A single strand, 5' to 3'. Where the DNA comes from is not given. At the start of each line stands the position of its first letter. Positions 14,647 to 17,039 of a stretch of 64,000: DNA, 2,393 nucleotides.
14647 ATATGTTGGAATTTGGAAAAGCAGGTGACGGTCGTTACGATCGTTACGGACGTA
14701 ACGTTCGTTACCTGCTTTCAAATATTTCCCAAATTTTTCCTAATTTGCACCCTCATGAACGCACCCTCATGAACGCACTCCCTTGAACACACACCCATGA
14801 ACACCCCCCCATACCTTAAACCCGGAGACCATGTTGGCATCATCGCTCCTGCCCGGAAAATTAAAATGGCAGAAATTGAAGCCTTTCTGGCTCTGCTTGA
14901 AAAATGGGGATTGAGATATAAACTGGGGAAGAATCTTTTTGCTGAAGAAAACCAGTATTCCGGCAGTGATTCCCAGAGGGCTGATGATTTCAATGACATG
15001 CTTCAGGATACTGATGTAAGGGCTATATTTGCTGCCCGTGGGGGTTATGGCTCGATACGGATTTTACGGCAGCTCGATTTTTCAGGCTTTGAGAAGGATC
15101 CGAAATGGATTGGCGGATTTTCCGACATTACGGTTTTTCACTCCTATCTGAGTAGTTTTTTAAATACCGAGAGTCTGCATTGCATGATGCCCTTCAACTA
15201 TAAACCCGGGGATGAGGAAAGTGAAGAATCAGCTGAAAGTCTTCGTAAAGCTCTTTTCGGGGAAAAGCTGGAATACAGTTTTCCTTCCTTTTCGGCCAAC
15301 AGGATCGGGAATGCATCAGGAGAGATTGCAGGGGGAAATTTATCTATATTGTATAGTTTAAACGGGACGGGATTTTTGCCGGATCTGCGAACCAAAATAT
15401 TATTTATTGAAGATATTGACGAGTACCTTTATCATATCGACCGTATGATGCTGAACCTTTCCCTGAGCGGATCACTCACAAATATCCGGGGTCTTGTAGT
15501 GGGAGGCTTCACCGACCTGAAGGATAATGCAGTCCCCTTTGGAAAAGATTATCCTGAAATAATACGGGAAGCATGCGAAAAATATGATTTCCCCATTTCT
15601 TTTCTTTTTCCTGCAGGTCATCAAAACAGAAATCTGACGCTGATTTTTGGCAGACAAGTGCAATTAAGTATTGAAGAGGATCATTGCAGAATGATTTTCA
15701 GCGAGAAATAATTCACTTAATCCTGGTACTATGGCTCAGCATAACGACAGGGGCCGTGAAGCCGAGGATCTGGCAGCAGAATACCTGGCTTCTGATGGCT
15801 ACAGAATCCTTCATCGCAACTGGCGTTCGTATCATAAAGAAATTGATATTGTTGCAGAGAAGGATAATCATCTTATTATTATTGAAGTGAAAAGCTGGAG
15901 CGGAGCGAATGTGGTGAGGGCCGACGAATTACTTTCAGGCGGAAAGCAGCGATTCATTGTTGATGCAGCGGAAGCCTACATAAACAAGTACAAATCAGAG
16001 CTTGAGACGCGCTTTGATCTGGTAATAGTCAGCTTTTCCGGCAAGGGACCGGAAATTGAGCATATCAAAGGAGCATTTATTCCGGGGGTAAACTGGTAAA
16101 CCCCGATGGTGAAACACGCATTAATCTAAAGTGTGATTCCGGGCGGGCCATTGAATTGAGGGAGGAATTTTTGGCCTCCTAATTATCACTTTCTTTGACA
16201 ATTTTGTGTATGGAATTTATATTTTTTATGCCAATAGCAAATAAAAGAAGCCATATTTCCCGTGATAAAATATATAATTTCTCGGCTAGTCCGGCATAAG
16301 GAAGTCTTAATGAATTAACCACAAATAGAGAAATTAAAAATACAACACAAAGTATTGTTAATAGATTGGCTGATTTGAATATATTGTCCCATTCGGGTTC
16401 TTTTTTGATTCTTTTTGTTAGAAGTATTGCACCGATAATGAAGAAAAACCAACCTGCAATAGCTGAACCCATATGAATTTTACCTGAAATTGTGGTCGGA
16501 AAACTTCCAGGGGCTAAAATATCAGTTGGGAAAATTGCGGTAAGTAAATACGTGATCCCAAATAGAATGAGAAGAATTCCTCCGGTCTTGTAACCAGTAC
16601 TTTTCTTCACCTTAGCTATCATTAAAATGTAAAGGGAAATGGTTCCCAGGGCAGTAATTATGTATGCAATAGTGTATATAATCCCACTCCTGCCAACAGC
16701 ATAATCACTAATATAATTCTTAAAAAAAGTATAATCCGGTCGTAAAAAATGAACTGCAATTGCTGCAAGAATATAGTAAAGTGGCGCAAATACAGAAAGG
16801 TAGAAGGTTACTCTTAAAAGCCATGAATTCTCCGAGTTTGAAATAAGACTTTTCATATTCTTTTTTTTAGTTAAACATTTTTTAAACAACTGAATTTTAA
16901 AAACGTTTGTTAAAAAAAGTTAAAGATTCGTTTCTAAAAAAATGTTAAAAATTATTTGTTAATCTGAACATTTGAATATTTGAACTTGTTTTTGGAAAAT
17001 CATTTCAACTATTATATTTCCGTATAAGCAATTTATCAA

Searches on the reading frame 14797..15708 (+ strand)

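Call 15: search_protein_families(library=pfam, proteins=[window:14797-15708:+], max_evalue=0.1)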
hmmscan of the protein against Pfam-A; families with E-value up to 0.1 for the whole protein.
window:14797-15708:+ (304 aa): 2 families
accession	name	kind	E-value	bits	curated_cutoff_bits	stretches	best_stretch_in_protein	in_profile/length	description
PF02016.21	Peptidase_S66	-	4.3e-34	117.7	25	1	13-128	1-120/121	LD-carboxypeptidase N-terminal domain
PF17676.7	Peptidase_S66C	-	7.5e-30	104.4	23.7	1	174-290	1-120/120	LD-carboxypeptidase C-terminal domain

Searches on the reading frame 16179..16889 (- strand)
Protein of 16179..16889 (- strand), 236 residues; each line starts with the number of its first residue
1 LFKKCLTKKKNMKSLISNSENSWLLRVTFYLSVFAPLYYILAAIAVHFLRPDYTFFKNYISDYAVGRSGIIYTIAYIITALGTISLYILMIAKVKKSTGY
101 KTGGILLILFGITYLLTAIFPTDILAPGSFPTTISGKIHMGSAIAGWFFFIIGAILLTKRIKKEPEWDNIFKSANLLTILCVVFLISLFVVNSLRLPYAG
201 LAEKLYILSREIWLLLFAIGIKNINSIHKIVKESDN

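Call 15: search_protein_families(library=pfam, proteins=[window:16179-16889:-], max_evalue=0.1)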
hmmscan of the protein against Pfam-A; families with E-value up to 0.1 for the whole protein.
window:16179-16889:- (236 aa): 1 family
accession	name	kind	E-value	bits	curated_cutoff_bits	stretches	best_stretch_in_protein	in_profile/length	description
PF06197.19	DUF998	-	1.8e-26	93.4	30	1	35-219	3-183/184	Protein of unknown function (DUF998)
